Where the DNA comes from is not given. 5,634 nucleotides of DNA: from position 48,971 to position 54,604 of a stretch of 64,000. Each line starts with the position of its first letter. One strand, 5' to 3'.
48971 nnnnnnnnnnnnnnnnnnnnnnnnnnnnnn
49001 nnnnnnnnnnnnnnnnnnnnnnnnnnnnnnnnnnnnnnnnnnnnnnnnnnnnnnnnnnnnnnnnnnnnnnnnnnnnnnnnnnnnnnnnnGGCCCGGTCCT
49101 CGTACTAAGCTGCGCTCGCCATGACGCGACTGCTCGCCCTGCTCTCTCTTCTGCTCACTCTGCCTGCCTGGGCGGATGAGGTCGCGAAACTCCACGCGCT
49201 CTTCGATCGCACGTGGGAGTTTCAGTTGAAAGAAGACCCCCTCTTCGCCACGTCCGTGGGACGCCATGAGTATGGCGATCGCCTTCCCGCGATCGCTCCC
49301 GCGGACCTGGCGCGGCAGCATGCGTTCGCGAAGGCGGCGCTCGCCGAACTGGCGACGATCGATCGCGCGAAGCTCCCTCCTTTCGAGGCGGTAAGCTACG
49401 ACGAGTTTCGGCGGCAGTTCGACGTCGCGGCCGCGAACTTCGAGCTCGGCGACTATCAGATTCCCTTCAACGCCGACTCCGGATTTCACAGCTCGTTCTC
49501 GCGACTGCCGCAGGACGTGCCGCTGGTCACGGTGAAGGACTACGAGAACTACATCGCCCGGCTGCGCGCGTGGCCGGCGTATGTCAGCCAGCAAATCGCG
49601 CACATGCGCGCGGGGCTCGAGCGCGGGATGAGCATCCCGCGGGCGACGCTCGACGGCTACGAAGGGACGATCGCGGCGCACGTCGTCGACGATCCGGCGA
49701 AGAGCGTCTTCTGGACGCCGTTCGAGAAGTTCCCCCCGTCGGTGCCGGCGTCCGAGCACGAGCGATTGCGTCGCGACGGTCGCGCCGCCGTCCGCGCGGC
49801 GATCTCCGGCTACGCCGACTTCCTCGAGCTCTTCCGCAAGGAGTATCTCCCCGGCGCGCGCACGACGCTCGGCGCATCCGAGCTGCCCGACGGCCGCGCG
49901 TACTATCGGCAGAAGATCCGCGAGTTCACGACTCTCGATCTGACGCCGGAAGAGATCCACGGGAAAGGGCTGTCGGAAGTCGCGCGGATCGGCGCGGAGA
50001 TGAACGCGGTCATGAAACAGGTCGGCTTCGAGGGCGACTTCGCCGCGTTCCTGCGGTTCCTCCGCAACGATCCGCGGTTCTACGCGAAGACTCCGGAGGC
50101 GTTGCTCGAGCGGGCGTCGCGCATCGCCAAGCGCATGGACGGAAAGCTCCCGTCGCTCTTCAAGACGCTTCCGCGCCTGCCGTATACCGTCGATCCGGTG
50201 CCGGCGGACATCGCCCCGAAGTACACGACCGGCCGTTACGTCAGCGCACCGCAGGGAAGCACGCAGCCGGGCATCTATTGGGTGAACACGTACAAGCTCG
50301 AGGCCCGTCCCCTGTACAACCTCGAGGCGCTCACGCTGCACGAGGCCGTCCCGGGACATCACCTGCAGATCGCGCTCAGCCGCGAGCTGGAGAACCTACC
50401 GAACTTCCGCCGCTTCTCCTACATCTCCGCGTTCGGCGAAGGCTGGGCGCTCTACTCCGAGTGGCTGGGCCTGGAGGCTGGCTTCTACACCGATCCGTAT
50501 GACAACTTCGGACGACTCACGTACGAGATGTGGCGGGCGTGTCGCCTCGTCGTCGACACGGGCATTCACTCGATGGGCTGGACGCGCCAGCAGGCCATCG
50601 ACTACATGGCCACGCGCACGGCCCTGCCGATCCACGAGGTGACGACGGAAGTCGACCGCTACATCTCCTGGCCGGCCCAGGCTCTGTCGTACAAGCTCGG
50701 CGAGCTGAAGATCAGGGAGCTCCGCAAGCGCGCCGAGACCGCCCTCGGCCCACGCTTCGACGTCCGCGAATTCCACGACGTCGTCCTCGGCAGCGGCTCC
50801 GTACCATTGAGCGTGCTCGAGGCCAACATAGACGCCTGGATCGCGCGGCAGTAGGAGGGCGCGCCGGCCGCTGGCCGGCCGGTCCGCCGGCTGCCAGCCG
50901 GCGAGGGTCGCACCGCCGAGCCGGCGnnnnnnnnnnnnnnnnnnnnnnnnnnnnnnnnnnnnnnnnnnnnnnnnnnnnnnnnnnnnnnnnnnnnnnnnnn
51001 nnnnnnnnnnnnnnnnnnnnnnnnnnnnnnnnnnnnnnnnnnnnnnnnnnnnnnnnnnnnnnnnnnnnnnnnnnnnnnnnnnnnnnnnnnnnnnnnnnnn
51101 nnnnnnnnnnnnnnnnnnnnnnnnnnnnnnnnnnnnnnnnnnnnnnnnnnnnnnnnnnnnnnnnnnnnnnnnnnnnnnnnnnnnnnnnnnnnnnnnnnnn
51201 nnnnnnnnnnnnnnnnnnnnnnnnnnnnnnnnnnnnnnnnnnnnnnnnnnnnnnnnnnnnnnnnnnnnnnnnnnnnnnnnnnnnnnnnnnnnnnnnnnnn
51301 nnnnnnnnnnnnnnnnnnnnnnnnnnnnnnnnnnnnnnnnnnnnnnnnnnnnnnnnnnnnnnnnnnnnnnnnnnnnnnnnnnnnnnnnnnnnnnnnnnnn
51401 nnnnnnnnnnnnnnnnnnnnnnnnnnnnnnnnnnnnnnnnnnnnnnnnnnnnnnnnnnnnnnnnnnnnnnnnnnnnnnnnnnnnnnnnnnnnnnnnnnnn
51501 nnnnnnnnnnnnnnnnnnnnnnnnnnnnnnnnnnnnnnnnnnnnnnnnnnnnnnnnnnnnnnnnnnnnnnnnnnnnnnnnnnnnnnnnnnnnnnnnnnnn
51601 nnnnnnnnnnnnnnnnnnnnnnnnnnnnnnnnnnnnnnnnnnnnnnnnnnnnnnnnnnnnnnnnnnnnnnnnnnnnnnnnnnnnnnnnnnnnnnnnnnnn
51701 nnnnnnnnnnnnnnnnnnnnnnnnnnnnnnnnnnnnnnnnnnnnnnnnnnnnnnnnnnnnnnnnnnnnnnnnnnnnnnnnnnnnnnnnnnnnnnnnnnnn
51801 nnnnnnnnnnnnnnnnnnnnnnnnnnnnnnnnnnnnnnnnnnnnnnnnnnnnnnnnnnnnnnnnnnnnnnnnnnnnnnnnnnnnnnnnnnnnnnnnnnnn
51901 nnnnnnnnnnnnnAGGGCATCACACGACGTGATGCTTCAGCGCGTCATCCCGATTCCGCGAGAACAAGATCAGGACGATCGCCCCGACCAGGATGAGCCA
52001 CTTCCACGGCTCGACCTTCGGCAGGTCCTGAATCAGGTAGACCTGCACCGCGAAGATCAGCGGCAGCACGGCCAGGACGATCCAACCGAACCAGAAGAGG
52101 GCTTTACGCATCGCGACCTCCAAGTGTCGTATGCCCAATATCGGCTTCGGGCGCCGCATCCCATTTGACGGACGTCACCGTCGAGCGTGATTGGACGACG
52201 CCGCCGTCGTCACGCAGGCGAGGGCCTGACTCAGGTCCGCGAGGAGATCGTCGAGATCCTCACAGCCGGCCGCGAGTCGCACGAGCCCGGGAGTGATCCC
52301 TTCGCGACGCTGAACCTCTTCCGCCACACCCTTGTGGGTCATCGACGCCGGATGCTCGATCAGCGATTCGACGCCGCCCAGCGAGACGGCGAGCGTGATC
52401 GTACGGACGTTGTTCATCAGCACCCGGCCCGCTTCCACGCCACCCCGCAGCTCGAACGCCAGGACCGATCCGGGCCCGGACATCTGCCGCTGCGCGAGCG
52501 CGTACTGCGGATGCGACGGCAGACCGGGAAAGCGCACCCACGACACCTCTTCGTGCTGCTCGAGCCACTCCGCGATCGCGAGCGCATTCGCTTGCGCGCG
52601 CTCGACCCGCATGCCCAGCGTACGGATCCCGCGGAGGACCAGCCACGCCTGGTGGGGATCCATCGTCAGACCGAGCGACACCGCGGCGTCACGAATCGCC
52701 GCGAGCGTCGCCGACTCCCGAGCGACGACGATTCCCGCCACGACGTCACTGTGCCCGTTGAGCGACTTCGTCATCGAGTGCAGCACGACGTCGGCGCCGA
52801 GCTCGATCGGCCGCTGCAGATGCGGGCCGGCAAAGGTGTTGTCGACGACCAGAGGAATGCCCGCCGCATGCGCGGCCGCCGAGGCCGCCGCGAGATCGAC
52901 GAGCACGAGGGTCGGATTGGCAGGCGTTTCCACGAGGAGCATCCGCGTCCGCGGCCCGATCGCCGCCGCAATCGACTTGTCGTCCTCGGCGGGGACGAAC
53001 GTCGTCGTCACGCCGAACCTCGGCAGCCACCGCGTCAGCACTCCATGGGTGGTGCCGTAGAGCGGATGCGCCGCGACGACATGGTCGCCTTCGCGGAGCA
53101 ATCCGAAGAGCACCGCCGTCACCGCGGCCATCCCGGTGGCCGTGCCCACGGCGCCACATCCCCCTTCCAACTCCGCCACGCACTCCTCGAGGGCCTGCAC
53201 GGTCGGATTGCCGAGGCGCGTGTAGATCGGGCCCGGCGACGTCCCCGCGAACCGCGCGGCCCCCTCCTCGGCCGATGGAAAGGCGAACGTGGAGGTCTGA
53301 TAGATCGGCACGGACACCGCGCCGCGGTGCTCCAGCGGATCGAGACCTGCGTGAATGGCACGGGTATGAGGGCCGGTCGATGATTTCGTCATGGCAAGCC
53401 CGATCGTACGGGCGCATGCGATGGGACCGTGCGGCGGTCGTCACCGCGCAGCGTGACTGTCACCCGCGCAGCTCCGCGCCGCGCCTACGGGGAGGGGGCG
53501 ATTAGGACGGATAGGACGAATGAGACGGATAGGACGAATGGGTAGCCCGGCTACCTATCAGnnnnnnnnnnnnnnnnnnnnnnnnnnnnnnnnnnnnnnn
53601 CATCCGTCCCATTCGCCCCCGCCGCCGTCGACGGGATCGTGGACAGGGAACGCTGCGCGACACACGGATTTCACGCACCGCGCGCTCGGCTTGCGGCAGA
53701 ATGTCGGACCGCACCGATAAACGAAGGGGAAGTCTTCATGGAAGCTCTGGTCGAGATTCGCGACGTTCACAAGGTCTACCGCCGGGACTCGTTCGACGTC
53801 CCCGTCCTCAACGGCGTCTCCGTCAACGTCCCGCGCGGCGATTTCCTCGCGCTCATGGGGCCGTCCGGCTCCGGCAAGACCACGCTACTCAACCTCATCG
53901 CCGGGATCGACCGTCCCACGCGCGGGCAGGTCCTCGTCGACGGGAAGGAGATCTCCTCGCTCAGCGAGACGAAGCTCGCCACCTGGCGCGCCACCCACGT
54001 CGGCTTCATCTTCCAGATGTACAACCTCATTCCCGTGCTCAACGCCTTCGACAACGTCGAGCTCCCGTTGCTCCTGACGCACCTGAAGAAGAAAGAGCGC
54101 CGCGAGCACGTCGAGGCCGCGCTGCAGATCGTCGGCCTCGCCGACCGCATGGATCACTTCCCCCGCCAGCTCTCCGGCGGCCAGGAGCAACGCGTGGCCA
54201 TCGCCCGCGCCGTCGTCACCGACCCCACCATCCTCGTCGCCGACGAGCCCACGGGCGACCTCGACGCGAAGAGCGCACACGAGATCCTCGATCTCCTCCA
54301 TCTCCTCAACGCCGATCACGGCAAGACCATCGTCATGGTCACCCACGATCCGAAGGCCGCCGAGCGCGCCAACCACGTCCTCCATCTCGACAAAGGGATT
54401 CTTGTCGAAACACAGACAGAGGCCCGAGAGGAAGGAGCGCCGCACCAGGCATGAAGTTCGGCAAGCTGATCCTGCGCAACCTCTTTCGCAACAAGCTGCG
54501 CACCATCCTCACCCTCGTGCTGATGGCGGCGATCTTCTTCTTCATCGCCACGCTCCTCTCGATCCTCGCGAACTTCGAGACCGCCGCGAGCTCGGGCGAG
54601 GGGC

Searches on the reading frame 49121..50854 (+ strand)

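Call 84: search_protein_families(library=pfam, proteins=[window:49121-50854:+], max_evalue=0.00001)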
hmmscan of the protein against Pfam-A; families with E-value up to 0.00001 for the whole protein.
window:49121-50854:+ (577 aa): 1 family
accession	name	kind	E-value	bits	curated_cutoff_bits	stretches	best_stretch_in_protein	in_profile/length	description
PF05960.17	DUF885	-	4.5e-180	601.2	32.4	1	40-570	1-532/532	Bacterial protein of unknown function (DUF885)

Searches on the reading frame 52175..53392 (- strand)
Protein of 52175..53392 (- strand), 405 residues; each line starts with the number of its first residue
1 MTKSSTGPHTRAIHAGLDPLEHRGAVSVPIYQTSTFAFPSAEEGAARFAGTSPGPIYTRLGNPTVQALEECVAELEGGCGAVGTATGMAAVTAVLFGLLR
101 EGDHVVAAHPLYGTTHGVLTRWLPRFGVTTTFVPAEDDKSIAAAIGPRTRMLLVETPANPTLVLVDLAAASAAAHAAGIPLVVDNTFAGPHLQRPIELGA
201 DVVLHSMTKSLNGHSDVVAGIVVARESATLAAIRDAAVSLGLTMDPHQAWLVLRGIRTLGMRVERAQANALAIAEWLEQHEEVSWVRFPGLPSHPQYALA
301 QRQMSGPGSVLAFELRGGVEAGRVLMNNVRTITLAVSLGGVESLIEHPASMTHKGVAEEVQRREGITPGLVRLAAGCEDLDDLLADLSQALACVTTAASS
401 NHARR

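Call 84: search_protein_families(library=pfam, proteins=[window:52175-53392:-], max_evalue=0.00001)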
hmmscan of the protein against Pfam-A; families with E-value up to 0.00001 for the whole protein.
window:52175-53392:- (405 aa): 1 family
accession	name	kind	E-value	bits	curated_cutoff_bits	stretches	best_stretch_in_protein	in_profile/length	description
PF01053.26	Cys_Met_Meta_PP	-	5.3e-138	460.2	27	1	10-391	2-380/381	Cys/Met metabolism PLP-dependent enzyme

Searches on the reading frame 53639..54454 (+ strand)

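Call 84: search_protein_families(library=pfam, proteins=[window:53639-54454:+], max_evalue=0.00001)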
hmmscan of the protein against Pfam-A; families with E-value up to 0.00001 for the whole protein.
window:53639-54454:+ (271 aa): 2 families
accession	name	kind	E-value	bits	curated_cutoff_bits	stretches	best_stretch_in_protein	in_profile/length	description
PF00005.33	ABC_tran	-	1.5e-35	123.2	25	1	57-205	1-136/137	ABC transporter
PF13304.12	AAA_21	-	8.9e-06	26.4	27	0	70-95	2-26/304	AAA domain, putative AbiEii toxin, Type IV TA system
